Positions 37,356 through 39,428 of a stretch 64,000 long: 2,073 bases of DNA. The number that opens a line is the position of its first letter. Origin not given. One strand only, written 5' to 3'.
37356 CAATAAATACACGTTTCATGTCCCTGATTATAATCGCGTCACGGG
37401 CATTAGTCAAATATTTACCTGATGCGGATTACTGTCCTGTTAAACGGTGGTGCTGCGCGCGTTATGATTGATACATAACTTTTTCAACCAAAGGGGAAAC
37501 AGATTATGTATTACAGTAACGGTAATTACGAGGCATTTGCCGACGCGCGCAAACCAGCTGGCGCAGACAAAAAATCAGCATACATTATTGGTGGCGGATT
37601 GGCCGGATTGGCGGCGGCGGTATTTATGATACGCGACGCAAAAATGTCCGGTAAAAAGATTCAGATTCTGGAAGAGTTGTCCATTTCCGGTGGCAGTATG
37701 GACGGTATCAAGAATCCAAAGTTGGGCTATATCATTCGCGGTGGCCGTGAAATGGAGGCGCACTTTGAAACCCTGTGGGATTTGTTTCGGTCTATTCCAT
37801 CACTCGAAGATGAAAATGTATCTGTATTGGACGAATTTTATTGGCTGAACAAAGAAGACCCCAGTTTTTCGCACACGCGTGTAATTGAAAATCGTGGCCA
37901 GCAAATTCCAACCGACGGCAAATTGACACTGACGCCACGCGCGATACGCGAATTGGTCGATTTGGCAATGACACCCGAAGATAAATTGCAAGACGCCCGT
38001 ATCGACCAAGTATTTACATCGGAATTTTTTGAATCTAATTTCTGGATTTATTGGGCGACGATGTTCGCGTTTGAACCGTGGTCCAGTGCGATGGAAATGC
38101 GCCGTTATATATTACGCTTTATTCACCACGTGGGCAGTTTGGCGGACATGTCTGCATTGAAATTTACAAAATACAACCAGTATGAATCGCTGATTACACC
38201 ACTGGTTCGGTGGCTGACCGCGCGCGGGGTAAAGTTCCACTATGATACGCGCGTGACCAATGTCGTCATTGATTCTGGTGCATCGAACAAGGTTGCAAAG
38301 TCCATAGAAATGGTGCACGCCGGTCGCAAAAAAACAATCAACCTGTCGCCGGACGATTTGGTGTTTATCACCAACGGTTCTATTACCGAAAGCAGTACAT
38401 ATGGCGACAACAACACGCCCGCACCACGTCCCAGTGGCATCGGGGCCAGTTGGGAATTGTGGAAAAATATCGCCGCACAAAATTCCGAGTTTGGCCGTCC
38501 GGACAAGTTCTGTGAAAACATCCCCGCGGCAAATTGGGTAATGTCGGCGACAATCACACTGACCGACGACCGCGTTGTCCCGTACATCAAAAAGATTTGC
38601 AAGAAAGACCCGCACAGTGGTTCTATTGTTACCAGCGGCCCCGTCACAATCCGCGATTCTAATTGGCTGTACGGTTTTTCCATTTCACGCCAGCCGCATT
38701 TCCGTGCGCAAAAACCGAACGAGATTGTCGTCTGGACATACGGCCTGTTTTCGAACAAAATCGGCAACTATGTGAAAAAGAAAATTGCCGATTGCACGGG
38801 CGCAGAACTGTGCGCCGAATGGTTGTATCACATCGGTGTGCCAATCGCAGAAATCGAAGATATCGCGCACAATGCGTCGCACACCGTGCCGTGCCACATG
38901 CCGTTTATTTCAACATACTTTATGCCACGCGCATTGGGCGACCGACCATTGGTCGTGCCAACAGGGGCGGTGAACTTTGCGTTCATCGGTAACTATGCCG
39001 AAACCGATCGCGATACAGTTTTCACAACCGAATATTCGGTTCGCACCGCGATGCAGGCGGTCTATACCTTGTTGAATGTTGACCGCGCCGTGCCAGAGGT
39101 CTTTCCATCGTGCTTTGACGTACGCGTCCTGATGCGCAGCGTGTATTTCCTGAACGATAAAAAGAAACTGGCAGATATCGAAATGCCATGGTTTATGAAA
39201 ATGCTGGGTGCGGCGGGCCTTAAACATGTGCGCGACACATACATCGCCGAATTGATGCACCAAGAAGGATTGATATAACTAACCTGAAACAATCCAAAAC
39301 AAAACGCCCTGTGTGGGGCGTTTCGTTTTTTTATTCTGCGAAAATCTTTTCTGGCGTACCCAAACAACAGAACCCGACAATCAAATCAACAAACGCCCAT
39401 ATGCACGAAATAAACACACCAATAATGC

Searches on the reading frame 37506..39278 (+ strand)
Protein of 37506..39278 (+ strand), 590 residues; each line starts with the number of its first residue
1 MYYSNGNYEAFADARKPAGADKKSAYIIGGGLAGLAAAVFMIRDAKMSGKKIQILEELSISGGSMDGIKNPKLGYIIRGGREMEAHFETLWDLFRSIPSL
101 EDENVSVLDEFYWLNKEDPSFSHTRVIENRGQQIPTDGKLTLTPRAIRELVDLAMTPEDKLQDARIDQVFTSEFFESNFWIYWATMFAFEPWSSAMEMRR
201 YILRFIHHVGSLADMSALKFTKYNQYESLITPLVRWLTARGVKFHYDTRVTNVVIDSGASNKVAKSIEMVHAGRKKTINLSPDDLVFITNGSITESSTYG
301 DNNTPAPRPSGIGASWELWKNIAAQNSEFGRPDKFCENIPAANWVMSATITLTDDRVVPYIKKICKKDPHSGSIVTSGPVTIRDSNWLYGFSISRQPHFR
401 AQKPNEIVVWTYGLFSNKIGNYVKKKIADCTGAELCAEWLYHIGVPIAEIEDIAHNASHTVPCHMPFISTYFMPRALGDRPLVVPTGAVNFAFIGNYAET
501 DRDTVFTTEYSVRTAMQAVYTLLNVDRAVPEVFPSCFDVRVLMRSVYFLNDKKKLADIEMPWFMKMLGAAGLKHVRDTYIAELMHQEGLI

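Call 13: search_protein_families(library=pfam, proteins=[window:37506-39278:+])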
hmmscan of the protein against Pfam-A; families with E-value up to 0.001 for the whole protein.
window:37506-39278:+ (590 aa): 4 families
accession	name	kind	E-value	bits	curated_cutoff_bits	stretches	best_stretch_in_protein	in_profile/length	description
PF06100.17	MCRA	-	4e-215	715.8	23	1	22-520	1-495/495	MCRA family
PF13450.12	NAD_binding_8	-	2.7e-05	24.8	21.9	1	27-75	1-43/68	NAD(P)-binding Rossmann-like domain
PF00890.30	FAD_binding_2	-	0.0003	20.5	20.4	0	27-258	4-173/414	FAD binding domain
PF01266.30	DAO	-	0.00042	20.4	27.9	0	27-58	4-31/353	FAD dependent oxidoreductase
